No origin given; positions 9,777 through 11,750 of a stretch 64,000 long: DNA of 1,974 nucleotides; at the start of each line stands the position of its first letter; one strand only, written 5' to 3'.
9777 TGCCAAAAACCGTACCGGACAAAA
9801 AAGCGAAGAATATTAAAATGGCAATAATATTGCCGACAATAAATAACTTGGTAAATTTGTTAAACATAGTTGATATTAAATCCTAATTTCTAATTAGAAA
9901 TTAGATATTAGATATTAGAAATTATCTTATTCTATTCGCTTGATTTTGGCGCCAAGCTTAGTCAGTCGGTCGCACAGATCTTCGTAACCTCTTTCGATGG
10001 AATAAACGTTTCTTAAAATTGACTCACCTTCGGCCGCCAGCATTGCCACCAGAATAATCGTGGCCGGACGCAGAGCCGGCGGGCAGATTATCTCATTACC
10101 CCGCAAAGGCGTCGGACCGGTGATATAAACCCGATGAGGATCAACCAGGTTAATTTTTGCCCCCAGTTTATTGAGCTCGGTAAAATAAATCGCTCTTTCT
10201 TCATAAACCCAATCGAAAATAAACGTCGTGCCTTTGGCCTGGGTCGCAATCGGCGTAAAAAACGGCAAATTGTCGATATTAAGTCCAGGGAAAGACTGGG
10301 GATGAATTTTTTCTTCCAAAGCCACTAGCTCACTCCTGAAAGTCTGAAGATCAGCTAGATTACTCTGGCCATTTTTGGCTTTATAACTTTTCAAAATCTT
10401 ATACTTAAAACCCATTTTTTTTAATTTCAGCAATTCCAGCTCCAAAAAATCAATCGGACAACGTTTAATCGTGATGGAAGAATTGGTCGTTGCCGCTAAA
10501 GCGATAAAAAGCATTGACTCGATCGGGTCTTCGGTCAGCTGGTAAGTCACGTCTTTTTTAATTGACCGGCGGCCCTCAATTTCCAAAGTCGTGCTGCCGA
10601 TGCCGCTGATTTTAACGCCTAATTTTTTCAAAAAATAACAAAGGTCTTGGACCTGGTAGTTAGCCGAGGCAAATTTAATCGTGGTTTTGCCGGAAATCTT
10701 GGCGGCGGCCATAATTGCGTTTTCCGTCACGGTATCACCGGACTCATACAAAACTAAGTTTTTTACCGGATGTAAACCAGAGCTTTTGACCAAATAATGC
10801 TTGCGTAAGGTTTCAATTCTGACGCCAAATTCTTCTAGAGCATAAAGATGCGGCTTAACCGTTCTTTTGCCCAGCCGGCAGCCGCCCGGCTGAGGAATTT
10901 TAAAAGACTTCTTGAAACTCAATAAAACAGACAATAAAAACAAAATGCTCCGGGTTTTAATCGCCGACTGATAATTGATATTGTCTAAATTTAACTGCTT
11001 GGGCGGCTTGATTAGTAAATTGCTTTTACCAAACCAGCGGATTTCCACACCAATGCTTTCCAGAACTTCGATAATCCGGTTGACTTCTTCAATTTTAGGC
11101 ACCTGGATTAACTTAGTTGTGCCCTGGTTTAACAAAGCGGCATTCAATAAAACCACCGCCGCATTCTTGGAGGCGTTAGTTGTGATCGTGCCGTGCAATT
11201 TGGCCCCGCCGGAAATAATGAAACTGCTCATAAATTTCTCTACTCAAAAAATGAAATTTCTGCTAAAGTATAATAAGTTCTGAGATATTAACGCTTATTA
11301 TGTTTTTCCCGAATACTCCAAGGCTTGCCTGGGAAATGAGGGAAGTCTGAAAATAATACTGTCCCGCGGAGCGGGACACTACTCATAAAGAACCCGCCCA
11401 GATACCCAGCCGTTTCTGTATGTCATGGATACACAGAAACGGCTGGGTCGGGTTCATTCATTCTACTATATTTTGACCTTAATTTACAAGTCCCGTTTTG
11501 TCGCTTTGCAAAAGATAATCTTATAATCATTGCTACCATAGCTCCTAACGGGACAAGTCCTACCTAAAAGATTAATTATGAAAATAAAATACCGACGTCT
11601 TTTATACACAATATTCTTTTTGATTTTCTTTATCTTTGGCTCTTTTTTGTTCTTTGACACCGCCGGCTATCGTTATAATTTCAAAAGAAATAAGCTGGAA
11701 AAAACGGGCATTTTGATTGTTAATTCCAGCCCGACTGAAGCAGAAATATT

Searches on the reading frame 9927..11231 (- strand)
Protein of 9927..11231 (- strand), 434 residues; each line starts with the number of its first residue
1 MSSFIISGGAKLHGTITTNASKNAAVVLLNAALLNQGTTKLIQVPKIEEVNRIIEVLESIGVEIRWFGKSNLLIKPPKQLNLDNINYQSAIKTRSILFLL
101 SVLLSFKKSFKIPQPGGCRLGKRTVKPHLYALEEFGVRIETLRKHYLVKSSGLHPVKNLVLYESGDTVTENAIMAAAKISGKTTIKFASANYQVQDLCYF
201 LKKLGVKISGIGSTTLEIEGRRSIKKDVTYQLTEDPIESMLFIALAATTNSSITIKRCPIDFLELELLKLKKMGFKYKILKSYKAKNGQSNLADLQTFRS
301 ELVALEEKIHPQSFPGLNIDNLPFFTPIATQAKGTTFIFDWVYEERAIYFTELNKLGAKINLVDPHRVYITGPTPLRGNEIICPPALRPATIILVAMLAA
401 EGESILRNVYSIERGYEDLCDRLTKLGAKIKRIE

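Call 39: find_homologous_proteins(query=window:9927-11231:-, max_evalue=1e-50)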
Query window:9927-11231:- (434 aa): 8000 proteins with E <= 1e-50 among 8000 candidates; the best 120 are listed.
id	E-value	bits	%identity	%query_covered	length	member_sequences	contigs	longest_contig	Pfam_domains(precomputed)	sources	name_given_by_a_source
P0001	2.3e-281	951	100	100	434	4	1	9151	PF00275.26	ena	-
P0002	1.5e-238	810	86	97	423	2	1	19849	PF00275.26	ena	-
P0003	1.3e-229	780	79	100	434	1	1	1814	PF00275.26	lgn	-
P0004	7.8e-223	758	76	100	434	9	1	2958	PF00275.26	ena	-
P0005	1.6e-220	750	76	100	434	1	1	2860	PF00275.26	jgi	jgi:UDP-N-acetylglucosamine 1-carboxyvinyltransferase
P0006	4.0e-220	749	76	100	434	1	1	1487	PF00275.26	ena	-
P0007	2.2e-219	746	77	100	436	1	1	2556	PF00275.26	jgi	-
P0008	1.3e-218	744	76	100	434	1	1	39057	PF00275.26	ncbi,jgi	ncbi:MAG: UDP-N-acetylglucosamine 1-carboxyvinyltransferase [Candidatus Buchananbacteria bacterium]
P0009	3.2e-218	743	75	100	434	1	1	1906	PF00275.26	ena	-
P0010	6.1e-217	738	75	100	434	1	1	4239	PF00275.26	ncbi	-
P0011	7.2e-217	738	77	100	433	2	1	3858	PF00275.26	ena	-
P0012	1.2e-215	734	74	100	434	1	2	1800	PF00275.26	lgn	-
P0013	3.4e-214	729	74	100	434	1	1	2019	PF00275.26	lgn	-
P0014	5.1e-214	729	74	100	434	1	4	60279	PF00275.26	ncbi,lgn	-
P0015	1.9e-213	727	74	100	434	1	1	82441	PF00275.26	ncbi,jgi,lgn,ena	ncbi:MAG: UDP-N-acetylglucosamine 1-carboxyvinyltransferase [Patescibacteria group bacterium]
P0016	2.1e-213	727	76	100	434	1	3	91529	PF00275.26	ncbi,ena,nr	ncbi:MAG: UDP-N-acetylglucosamine 1-carboxyvinyltransferase [Parcubacteria group bacterium]|nr:UDP-N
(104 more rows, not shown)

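Call 40: find_encoding_contigs(protein=P0002, flank=10000, max_places=2)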
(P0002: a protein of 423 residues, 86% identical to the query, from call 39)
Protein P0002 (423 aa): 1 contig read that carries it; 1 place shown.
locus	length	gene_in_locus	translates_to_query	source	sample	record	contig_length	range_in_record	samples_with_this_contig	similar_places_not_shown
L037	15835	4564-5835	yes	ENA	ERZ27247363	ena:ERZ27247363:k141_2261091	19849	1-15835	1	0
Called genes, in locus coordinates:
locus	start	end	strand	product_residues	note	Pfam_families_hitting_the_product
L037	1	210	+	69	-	?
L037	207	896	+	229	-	-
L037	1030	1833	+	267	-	PF01370:Epimerase, PF04321:RmlD_sub_bind, PF16363:GDP_Man_Dehyd, PF02719:Polysacc_synt_2 (faint)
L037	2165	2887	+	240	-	PF00483:NTP_transferase, PF12804:NTP_transf_3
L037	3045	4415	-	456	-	PF08308:PEGA, PF26550:Tricorn_2nd (weak)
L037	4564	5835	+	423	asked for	PF00275:EPSP_synthase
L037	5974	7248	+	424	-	PF22694:CtpB_N-like, PF00595:PDZ, PF17820:PDZ_6, PF03572:Peptidase_S41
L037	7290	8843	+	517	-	PF00391:PEP-utilizers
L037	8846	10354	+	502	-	PF00391:PEP-utilizers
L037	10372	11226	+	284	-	-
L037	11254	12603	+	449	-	PF00391:PEP-utilizers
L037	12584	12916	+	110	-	PF00391:PEP-utilizers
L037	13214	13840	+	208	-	PF00702:Hydrolase (weak)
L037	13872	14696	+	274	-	-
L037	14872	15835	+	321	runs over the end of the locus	PF01326:PPDK_N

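Call 41: find_encoding_contigs(protein=P0008, flank=10000, max_places=1)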
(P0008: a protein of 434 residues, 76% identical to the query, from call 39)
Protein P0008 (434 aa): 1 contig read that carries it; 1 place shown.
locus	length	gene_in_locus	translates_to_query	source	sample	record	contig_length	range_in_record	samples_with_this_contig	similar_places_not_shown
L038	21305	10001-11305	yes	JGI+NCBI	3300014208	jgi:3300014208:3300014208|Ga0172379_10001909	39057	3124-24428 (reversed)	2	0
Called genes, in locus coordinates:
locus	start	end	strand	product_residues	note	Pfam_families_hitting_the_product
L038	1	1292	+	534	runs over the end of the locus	PF03901:Glyco_transf_22, PF13231:PMT_2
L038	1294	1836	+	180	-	-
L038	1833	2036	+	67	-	-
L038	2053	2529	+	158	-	PF00908:dTDP_sugar_isom, PF05523:FdtA (weak), PF14667:Polysacc_synt_C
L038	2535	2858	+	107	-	-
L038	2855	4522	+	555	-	PF13231:PMT_2 (weak)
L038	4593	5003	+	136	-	PF11969:DcpS_C, PF01230:HIT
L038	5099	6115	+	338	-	PF01073:3Beta_HSD, PF01370:Epimerase, PF02719:Polysacc_synt_2, PF04321:RmlD_sub_bind, PF07993:NAD_binding_4, PF16363:GDP_Man_Dehyd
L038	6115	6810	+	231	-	-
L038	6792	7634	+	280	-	PF01370:Epimerase, PF02719:Polysacc_synt_2 (faint), PF04321:RmlD_sub_bind, PF16363:GDP_Man_Dehyd (weak)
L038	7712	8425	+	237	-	PF00483:NTP_transferase, PF12804:NTP_transf_3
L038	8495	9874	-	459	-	PF08308:PEGA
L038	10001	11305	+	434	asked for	PF00275:EPSP_synthase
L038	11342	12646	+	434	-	PF22694:CtpB_N-like, PF00595:PDZ, PF13180:PDZ_2, PF17820:PDZ_6, PF03572:Peptidase_S41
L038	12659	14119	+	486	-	PF00391:PEP-utilizers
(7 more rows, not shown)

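Call 42: find_encoding_contigs(protein=P0016, flank=10000, max_places=1)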
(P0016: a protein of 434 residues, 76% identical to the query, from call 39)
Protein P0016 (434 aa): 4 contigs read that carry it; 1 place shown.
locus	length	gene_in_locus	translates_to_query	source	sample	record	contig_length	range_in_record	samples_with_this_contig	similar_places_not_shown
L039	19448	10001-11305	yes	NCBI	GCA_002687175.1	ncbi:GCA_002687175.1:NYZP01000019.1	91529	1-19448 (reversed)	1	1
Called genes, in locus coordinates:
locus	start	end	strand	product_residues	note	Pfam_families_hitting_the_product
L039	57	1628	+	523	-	PF13231:PMT_2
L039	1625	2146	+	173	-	-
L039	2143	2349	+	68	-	-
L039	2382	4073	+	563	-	PF12250:AftA_N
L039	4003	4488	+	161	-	PF11969:DcpS_C, PF01230:HIT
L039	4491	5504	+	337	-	PF01073:3Beta_HSD, PF01370:Epimerase, PF02719:Polysacc_synt_2, PF04321:RmlD_sub_bind, PF16363:GDP_Man_Dehyd, PF07993:NAD_binding_4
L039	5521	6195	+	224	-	PF05219:DREV, PF13489:Methyltransf_23, PF13847:Methyltransf_31, PF08241:Methyltransf_11, PF08242:Methyltransf_12, PF13649:Methyltransf_25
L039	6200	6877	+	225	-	-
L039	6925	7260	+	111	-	-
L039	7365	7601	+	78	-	-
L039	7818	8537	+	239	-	PF00483:NTP_transferase, PF12804:NTP_transf_3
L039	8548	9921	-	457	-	PF08308:PEGA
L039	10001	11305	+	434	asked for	PF00275:EPSP_synthase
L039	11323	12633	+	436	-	PF22694:CtpB_N-like (weak), PF00595:PDZ, PF13180:PDZ_2 (weak), PF17820:PDZ_6, PF03572:Peptidase_S41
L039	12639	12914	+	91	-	PF00708:Acylphosphatase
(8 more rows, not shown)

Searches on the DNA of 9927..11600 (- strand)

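Call 8: search_rna_families(source=window, start=11200, end=11600, threshold=evalue, max_evalue=10)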
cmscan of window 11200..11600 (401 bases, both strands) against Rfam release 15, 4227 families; matches with E-value up to 10: 0.
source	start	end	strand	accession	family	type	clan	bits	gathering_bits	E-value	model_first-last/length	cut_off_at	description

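Call 43: search_with_rna_model(model_id=R1, sources=[L037, L038, L039], max_evalue=1, filters=off)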
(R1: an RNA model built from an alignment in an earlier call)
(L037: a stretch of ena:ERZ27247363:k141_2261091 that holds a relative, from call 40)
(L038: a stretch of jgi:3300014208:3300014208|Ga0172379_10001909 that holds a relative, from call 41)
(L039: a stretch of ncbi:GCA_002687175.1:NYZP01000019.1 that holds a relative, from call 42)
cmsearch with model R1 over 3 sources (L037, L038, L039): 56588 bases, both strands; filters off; matches with E-value up to 1: 7.
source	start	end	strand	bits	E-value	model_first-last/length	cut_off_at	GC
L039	18120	18188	+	17.9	0.0067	1-139/139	no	0.25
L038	7995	8172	-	12.8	0.16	1-139/139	no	0.38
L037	890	1013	+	12.2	0.24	1-139/139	no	0.4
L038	8308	8476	+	11.6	0.34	1-139/139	no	0.4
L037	12920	13026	+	10.2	0.78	1-139/139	no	0.42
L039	11158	11282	-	10.2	0.82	1-139/139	no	0.37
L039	8941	8969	-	9.9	0.94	20-48/139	no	0.14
